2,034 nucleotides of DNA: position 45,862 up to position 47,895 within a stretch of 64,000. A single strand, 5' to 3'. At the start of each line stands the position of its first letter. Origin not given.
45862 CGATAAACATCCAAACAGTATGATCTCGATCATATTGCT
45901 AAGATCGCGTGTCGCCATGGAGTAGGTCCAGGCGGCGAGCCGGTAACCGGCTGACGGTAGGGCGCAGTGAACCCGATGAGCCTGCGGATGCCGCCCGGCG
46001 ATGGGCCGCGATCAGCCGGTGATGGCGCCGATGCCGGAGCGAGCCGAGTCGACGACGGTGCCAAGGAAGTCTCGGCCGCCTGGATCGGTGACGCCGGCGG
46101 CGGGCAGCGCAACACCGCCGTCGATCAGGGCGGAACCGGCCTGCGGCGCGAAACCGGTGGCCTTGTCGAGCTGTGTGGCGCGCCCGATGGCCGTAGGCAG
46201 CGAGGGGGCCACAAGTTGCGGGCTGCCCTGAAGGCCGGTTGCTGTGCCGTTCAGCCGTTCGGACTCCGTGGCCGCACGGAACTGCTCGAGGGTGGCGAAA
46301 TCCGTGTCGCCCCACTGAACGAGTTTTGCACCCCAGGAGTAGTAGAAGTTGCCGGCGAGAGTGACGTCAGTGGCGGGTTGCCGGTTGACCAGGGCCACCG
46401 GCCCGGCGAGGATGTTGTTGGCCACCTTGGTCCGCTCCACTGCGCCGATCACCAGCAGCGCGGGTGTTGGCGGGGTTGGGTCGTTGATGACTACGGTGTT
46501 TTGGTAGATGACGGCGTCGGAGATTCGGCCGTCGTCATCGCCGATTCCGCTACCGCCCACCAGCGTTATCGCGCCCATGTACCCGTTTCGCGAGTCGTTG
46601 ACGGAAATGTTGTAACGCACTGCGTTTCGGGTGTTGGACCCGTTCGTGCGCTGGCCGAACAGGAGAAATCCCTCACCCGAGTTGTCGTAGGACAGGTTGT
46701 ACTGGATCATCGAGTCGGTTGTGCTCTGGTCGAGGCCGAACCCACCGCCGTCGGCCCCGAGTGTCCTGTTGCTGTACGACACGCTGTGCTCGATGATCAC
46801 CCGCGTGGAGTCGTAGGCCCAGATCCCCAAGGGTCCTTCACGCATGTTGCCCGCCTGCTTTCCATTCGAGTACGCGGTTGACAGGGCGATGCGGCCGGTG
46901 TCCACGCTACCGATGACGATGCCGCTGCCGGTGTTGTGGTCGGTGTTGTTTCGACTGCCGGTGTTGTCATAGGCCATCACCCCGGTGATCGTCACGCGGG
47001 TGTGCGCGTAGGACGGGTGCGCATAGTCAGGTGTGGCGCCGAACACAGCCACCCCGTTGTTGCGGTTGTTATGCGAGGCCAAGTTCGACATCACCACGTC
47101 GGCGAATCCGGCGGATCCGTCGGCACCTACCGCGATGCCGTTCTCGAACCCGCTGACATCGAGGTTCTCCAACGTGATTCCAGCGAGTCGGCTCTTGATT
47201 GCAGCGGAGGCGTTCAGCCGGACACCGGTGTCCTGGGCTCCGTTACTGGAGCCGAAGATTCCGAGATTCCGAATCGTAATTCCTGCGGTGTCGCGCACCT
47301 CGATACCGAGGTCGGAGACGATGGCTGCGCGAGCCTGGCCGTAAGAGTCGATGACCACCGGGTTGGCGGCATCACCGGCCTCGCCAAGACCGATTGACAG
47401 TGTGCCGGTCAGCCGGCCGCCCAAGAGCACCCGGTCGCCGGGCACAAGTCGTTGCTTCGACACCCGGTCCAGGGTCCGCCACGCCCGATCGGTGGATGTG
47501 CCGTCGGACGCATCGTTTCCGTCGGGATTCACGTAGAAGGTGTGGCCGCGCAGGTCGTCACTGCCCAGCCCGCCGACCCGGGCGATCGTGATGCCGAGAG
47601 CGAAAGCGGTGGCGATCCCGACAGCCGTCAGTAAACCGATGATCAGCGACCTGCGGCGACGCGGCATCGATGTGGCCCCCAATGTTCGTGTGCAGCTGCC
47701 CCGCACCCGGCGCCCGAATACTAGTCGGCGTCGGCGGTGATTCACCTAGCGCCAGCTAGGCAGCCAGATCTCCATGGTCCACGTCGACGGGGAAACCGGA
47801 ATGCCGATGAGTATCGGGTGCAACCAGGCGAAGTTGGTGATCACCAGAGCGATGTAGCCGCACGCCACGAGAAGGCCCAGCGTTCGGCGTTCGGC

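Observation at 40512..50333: Synthase-type exopolysaccharide locus predicting a xylose/L-arabinose polymer in a mycobacterium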

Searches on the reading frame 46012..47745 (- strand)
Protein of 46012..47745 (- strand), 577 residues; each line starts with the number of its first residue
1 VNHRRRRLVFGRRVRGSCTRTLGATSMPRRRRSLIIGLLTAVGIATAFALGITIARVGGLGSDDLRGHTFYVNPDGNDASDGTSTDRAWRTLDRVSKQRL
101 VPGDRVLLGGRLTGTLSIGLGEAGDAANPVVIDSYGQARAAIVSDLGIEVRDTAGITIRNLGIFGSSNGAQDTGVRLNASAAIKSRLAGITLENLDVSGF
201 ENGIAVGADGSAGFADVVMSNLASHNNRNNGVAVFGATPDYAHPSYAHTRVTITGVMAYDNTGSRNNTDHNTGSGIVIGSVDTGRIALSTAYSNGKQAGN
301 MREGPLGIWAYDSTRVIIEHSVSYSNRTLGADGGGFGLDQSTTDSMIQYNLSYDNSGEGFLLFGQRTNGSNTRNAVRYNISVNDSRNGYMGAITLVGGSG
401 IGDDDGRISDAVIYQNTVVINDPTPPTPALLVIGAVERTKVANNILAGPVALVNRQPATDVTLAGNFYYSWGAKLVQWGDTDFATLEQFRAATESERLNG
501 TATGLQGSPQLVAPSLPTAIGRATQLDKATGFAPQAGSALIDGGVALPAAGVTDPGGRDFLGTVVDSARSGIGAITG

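Call 3: search_protein_families(library=pfam, proteins=[window:46012-47745:-], max_evalue=0.01)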
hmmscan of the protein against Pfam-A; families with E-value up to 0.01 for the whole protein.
window:46012-47745:- (577 aa): 1 family
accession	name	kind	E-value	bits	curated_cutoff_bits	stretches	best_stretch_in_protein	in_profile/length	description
PF14510.11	ABC_trans_N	-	0.0046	17.7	25.4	0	177-205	51-81/89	ABC-transporter N-terminal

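Call 4: search_protein_families(library=ncbifam, proteins=[window:46012-47745:-], max_evalue=0.01)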
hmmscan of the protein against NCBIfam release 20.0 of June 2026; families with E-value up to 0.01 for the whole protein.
window:46012-47745:- (577 aa): 0 families

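Call 30: find_homologous_proteins(query=window:46012-47745:-, max_evalue=0.001)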
Query window:46012-47745:- (577 aa): 175 proteins with E <= 0.001 among 8000 candidates; the best 120 are listed.
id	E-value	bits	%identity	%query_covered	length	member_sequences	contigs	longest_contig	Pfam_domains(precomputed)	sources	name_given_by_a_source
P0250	0.0e+0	1186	100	95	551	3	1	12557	-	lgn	-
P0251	3.2e-210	718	65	93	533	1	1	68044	PF13229.13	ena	-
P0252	1.0e-207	709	65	88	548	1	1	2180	PF13229.13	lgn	-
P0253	5.5e-205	700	61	95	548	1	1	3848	PF13229.13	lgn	-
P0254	7.7e-204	697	60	95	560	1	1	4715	PF13229.13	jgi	jgi:hypothetical protein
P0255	2.1e-200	685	59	95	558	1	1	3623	PF13229.13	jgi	jgi:hypothetical protein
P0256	6.0e-199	680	59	95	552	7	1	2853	PF13229.13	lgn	-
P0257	1.4e-197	676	62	88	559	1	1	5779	PF13229.13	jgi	jgi:Right handed beta helix region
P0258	7.3e-197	674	59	95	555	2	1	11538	-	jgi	jgi:hypothetical protein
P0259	2.6e-195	668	61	91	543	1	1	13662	-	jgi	jgi:hypothetical protein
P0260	6.9e-186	637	56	95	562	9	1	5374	PF13229.13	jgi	jgi:hypothetical protein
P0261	6.9e-185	634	59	88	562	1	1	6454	PF13229.13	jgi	jgi:hypothetical protein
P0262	8.3e-185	634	56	95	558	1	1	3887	PF13229.13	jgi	jgi:hypothetical protein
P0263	1.5e-181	623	55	95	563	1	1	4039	PF13229.13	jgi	jgi:hypothetical protein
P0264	1.0e-161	557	54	88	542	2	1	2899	PF13229.13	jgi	-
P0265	5.6e-143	496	54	81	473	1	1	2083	PF13229.13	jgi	jgi:hypothetical protein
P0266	6.7e-117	410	45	88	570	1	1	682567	PF13229.13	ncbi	-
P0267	6.0e-111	390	44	88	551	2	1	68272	PF13229.13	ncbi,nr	ncbi:hypothetical protein B2J88_31120 [Rhodococcus sp. SRB_17]|nr:hypothetical protein [Rhodococcus 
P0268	1.4e-102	362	43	88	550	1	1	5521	PF13229.13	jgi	jgi:hypothetical protein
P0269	2.4e-102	362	42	91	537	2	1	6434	PF13229.13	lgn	-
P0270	1.6e-99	352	41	95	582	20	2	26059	PF13229.13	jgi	jgi:hypothetical protein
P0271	3.7e-99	351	42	88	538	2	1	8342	PF13229.13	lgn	-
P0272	1.1e-98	349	41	88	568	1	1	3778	PF13229.13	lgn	-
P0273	1.7e-97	345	42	88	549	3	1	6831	PF13229.13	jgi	-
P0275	1.7e-96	342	43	88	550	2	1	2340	PF13229.13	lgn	-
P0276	1.8e-96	342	44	84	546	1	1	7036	PF13229.13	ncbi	-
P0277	1.8e-96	342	41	88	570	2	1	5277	PF13229.13,PF05048.20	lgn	-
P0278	4.5e-96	341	43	88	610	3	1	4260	PF13229.13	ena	-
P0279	2.0e-95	339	42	93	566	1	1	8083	PF13229.13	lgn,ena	-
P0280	1.9e-94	335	42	87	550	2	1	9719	PF13229.13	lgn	-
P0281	2.3e-94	335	39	86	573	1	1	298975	PF13229.13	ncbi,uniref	ncbi:right-handed parallel beta-helix repeat-containing protein [Streptomyces sp. NPDC048142]|uniref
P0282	4.2e-94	334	43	83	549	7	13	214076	PF13229.13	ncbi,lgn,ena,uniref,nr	ncbi:MAG: right-handed parallel beta-helix repeat-containing protein [Pseudonocardia sp.]|uniref:rig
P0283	5.3e-94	334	42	86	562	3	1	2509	PF13229.13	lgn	-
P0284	9.0e-94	333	38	95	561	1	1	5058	PF13229.13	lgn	-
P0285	9.3e-94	333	40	92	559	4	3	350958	PF13229.13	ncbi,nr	ncbi:hypothetical protein GCM10023347_26600 [Streptomyces chumphonensis]|nr:right-handed parallel be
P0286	1.1e-93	333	41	86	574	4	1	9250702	PF13229.13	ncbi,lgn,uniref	ncbi:right-handed parallel beta-helix repeat-containing protein [Streptomyces sp. NBC_00090]|uniref:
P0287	1.2e-93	333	41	89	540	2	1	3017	PF13229.13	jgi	jgi:hypothetical protein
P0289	2.7e-93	332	42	88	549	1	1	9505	PF13229.13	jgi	jgi:hypothetical protein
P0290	9.4e-93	330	42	88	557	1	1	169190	PF13229.13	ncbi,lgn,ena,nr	ncbi:MAG TPA: right-handed parallel beta-helix repeat-containing protein [Streptosporangiaceae bacte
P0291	1.2e-92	329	41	86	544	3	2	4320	PF13229.13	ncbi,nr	ncbi:MAG: right-handed parallel beta-helix repeat-containing protein [Actinomycetota bacterium]|nr:r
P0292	1.4e-92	329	40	88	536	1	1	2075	PF13229.13,PF22842.4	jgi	jgi:hypothetical protein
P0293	1.4e-92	329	42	85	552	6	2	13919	PF13229.13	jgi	-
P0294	2.9e-92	328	40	91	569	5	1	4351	PF13229.13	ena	-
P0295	3.7e-92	328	40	86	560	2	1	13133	PF13229.13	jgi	jgi:Right handed beta helix region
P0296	7.7e-92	327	42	88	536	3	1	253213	PF13229.13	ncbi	ncbi:right-handed parallel beta-helix repeat-containing protein [Streptomyces sp. NPDC002671]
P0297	8.0e-92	327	41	95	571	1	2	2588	PF13229.13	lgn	-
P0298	9.2e-92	327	40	88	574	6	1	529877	PF13229.13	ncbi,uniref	ncbi:right-handed parallel beta-helix repeat-containing protein [Streptomyces sp. NPDC006335]|uniref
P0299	1.7e-91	326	40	83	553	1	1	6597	PF13229.13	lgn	-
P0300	2.8e-91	325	41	88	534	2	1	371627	PF13229.13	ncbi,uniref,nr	ncbi:right-handed parallel beta-helix repeat-containing protein [Streptomyces sp. NK08204]|uniref:ri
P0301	4.0e-91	324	40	95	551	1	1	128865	PF13229.13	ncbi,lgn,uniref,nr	ncbi:right-handed parallel beta-helix repeat-containing protein [Pseudonocardia sp. N23]|uniref:righ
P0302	5.5e-91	324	43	88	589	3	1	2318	PF13229.13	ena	-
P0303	6.5e-91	324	41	93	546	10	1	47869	PF13229.13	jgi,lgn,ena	-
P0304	8.2e-91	323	42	85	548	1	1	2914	PF13229.13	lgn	-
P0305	9.2e-91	323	39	94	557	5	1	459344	PF13229.13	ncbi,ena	-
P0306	3.3e-90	321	40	88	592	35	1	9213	PF13229.13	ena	-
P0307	1.2e-89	320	38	92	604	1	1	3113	PF13229.13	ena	-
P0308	1.6e-89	319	41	88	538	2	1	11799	PF13229.13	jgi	jgi:hypothetical protein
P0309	4.3e-89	318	41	88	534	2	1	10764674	PF13229.13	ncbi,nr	ncbi:hypothetical protein AVL59_28165 [Streptomyces griseochromogenes]|nr:hypothetical protein AVL59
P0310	5.1e-89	318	41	91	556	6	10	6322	PF13229.13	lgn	-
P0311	9.7e-89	317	38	96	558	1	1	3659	PF13229.13,PF22842.4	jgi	jgi:hypothetical protein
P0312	4.2e-88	315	41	88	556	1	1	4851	PF13229.13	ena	-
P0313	4.8e-88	314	40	88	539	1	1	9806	PF13229.13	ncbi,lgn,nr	ncbi:MAG: hypothetical protein J2P15_04630 [Micromonosporaceae bacterium]|nr:hypothetical protein [M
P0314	6.9e-88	314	42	83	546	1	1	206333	PF13229.13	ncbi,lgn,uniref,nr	ncbi:right-handed parallel beta-helix repeat-containing protein [Pseudonocardia sp.]|uniref:right-ha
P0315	9.0e-88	313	40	86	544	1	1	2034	PF13229.13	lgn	-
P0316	2.6e-87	312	42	78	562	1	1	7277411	PF13229.13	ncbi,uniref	ncbi:right-handed parallel beta-helix repeat-containing protein [Streptomyces tritici]|uniref:right-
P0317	5.4e-87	311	40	86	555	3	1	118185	PF13229.13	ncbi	ncbi:right-handed parallel beta-helix repeat-containing protein [Streptomyces sp. NPDC054783]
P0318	6.7e-87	311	41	88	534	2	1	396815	PF13229.13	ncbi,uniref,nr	ncbi:hypothetical protein AQI88_16065 [Streptomyces cellostaticus]|uniref:Right handed beta helix do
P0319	1.1e-86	310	39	87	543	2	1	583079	PF13229.13,PF05048.20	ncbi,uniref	ncbi:right-handed parallel beta-helix repeat-containing protein [Streptomyces sp. NPDC020858]|uniref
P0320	2.3e-86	309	40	86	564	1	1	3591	PF13229.13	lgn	-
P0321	4.3e-86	308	39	85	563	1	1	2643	PF13229.13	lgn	-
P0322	1.1e-85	307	39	86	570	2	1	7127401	PF13229.13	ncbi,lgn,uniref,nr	ncbi:right-handed parallel beta-helix repeat-containing protein [Streptomyces sp. NBC_01216]|uniref:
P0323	1.5e-84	303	39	87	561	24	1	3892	PF13229.13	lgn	-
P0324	1.9e-84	302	40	84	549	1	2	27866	PF13229.13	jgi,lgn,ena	-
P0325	2.9e-84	302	38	86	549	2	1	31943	PF13229.13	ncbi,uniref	ncbi:right-handed parallel beta-helix repeat-containing protein [Streptomyces fructofermentans]|unir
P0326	4.6e-84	301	39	86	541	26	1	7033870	PF13229.13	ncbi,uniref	ncbi:right-handed parallel beta-helix repeat-containing protein [Micromonospora sp. DPT]|uniref:righ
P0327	8.8e-84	300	39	91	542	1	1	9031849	PF13229.13,PF22842.4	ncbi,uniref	ncbi:right-handed parallel beta-helix repeat-containing protein [Streptomyces sp. cg35]|uniref:right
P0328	1.2e-83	300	39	94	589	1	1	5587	PF13229.13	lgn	-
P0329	2.1e-83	299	37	88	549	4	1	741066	PF13229.13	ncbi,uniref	ncbi:right-handed parallel beta-helix repeat-containing protein [Streptomyces sp. NPDC018833]|uniref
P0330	2.6e-83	299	40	83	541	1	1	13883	PF13229.13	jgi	jgi:hypothetical protein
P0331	3.5e-83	298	40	88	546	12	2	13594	PF13229.13,PF05048.20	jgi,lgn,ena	jgi:hypothetical protein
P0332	4.5e-83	298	39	87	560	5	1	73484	PF13229.13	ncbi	-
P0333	5.3e-83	298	39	86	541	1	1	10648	PF13229.13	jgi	jgi:hypothetical protein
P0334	1.1e-82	297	39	86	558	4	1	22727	PF13229.13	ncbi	ncbi:right-handed parallel beta-helix repeat-containing protein [Streptomyces sp. NPDC055055]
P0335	1.3e-82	296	38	88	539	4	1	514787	PF13229.13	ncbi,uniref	ncbi:right-handed parallel beta-helix repeat-containing protein [Streptomyces anthocyanicus]|uniref:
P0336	2.4e-82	295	39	86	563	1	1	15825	PF13229.13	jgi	jgi:hypothetical protein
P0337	5.2e-82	294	39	88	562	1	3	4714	PF13229.13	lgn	-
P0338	1.7e-81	293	37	92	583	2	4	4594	PF13229.13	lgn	-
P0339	2.8e-81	292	39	88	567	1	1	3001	PF13229.13,PF05048.20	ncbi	-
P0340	5.7e-81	291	38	86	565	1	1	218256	PF13229.13,PF22842.4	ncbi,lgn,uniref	ncbi:right-handed parallel beta-helix repeat-containing protein [Streptomyces sp. Da 82-17]|uniref:r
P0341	9.4e-80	287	39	88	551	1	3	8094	PF13229.13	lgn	-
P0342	2.9e-78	282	38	87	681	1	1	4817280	PF13229.13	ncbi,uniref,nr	ncbi:right-handed parallel beta-helix repeat-containing protein [Hymenobacter weizhouensis]|uniref:r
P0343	4.2e-75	272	40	74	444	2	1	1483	PF13229.13,PF05048.20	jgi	jgi:hypothetical protein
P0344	1.2e-74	270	39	86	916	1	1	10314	PF13229.13,PF22842.4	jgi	jgi:hypothetical protein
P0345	1.0e-73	267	39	85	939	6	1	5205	PF13229.13,PF17829.8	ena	-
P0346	1.2e-72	264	38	86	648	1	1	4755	PF13229.13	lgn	-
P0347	1.6e-72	263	37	85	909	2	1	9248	PF13229.13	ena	-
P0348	2.6e-72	262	37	77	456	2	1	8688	PF13229.13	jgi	jgi:hypothetical protein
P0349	3.6e-72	262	40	82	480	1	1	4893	PF13229.13,PF05048.20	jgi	jgi:hypothetical protein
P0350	1.1e-71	260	39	86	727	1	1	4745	PF13229.13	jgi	jgi:hypothetical protein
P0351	2.7e-71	259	39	72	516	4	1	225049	PF13229.13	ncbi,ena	-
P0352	3.0e-71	259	37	75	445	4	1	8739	PF13229.13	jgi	jgi:hypothetical protein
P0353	4.1e-71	258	37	88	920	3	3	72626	PF13229.13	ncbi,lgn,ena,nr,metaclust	ncbi:MAG: hypothetical protein DMF84_27965 [Acidobacteria bacterium]|nr:MAG: hypothetical protein DM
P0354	6.5e-71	258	37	88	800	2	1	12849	PF01839.30,PF13229.13,PF13517.13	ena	-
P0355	4.4e-70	255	37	85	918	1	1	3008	PF13229.13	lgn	-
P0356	4.6e-70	255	37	87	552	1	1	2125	PF13229.13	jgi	jgi:hypothetical protein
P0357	2.1e-69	253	37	85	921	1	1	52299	PF13229.13,PF17829.8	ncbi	-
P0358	7.4e-69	251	36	87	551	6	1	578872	PF13229.13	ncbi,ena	-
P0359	7.7e-69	251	36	95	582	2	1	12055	PF13229.13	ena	-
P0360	8.3e-69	251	38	75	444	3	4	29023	PF13229.13,PF22842.4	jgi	jgi:hypothetical protein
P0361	1.0e-68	251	36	86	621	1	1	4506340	PF13229.13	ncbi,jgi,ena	-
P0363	9.2e-68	247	38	85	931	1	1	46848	PF13229.13,PF17829.8,PF22842.4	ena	-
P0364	1.1e-67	247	36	86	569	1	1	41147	PF13229.13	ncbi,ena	-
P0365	1.6e-67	247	37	86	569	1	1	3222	PF13229.13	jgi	jgi:hypothetical protein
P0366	2.3e-67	246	36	86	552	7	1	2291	PF13229.13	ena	-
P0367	1.3e-66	244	36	86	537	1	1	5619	PF13229.13,PF22842.4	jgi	jgi:hypothetical protein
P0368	3.1e-66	242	38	86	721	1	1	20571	PF13229.13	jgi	jgi:hypothetical protein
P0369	5.1e-66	242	35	88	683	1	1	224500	PF13229.13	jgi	jgi:hypothetical protein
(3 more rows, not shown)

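Call 62: search_solved_structures(query=A3, max_evalue=1, show_alignments=1)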
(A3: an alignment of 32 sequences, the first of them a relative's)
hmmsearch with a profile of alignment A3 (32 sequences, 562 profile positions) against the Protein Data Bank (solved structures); distinct sequences matched with E-value up to 1: 8.
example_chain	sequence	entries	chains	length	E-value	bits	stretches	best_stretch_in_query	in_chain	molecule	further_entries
7v6i_A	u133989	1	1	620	4e-32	114.8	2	36-117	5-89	Lacto-N-biosidase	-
7v6m_A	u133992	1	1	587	3.2e-30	108.5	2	39-118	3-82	Fibronectin type III domain-containing protein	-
5gqc_A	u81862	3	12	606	2.8e-29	105.4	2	35-117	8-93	Lacto-N-biosidase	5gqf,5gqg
24mr_A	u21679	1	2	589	5.4e-28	101.2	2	45-117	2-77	Lacto-N-biosidase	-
6kqs_A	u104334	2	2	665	2.5e-16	62.7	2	37-129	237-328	lacto-N-biosidase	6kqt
5lw3_A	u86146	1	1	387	0.019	16.9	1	307-455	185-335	Poly(beta-D-mannuronate) C5 epimerase 6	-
5olq_A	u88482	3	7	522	0.02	16.8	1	44-89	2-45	Rhamnogalacturonan lyase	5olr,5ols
7b8b_A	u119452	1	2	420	0.038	15.9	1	155-252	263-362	Polygalacturonase ADPG2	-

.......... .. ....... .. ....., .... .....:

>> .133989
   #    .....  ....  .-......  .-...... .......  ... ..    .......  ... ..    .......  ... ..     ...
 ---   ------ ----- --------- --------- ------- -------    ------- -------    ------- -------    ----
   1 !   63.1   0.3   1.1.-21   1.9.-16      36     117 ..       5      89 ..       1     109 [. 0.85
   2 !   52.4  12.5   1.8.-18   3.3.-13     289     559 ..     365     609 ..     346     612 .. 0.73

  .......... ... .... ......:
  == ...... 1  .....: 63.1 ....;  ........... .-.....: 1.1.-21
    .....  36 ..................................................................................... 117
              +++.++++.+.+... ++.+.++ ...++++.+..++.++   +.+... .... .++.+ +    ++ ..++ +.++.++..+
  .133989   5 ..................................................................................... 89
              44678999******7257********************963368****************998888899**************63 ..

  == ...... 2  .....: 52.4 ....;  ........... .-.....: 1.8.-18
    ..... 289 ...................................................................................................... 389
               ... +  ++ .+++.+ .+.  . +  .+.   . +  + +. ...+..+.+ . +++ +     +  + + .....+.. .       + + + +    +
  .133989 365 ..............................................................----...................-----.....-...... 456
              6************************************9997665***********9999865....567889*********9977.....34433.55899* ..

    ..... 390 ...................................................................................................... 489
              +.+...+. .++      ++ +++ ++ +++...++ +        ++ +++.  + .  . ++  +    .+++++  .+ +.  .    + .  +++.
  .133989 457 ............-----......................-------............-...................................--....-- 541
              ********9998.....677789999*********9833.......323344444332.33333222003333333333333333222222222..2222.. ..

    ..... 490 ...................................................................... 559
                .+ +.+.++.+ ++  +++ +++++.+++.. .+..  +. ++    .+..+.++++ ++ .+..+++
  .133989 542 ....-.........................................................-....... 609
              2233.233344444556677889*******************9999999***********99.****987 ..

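Call 81: find_encoding_contigs(protein=P0251, flank=10000, max_places=1)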
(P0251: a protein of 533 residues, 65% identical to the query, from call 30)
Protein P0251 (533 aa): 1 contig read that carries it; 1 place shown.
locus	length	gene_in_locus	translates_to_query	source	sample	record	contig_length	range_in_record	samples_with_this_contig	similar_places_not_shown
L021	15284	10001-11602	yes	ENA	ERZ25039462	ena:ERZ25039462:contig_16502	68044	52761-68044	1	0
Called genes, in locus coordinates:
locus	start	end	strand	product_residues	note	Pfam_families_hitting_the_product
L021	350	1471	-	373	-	PF03990:DUF348, PF07501:G5, PF06737:Transglycosylas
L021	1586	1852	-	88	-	PF01026:TatD_DNase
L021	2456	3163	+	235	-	PF00133:tRNA-synt_1, PF09334:tRNA-synt_1g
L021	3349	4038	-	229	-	-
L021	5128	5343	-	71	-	-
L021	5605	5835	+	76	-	PF08281:Sigma70_r4_2, PF04545:Sigma70_r4, PF22233:PhyR_sigma-like (faint)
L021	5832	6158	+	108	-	-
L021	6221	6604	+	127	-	-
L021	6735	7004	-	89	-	-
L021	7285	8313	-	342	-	PF00590:TP_methylase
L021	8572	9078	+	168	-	PF13231:PMT_2 (weak), PF02366:PMT (weak)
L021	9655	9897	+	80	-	PF16192:PMT_4TMC (weak)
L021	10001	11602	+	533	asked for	PF13229:Beta_helix (faint)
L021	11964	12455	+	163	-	PF03721:UDPG_MGDP_dh_N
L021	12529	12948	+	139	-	PF00984:UDPG_MGDP_dh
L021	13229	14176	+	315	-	PF01073:3Beta_HSD, PF01370:Epimerase, PF02719:Polysacc_synt_2 (faint), PF07993:NAD_binding_4 (faint), PF16363:GDP_Man_Dehyd, PF04321:RmlD_sub_bind (weak)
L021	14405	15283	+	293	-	?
